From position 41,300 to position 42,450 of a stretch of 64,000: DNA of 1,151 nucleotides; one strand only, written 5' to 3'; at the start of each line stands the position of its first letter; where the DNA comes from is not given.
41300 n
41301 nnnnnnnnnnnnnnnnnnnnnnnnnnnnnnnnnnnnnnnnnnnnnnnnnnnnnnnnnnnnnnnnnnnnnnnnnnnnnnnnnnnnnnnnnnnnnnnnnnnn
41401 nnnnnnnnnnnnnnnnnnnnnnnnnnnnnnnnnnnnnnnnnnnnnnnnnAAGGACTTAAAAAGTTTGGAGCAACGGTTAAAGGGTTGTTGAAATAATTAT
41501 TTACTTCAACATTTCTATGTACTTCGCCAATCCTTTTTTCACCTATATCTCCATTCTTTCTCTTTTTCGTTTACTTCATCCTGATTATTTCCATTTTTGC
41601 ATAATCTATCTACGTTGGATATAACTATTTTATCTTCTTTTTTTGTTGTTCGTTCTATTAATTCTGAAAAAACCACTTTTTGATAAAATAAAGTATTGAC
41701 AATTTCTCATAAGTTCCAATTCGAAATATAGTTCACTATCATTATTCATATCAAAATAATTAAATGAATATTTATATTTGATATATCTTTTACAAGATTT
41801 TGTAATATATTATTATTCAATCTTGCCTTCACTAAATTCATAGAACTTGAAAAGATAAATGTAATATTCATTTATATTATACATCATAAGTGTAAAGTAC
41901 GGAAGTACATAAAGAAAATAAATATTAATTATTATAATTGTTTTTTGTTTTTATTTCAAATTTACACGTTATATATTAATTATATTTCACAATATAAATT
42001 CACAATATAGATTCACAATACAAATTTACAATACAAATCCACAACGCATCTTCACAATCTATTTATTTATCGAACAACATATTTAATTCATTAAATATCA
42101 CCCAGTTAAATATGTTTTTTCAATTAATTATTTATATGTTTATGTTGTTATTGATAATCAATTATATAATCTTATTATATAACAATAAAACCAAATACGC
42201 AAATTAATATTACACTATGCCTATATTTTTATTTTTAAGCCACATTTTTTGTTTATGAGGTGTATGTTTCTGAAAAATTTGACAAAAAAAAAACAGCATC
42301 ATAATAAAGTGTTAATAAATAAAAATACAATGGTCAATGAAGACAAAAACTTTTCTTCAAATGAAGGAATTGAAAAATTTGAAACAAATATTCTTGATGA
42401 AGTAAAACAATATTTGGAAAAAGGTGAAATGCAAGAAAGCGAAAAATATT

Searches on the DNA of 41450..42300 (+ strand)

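Call 49: search_rna_families(source=window, start=41450, end=42300, threshold=evalue, max_evalue=10)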
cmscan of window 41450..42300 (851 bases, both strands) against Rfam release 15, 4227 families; matches with E-value up to 10: 1.
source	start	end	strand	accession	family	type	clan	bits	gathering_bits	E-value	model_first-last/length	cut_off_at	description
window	41464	41530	+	RF00745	mir-499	Gene; miRNA;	-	22.4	60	0.054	1-80/80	no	mir-499 microRNA precursor family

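Call 74: search_dna_similar(query=window:41850-42130:+, collection=plasmids, mode=distant, max_evalue=0.01, max_rows=15)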
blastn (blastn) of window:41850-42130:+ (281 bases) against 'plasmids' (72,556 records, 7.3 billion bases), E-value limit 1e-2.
No match.

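Call 75: search_dna_similar(query=window:41850-42130:+, collection=phages, mode=distant, max_evalue=0.01, max_rows=15)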
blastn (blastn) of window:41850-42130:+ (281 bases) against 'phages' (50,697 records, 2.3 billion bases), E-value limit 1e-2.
No match.
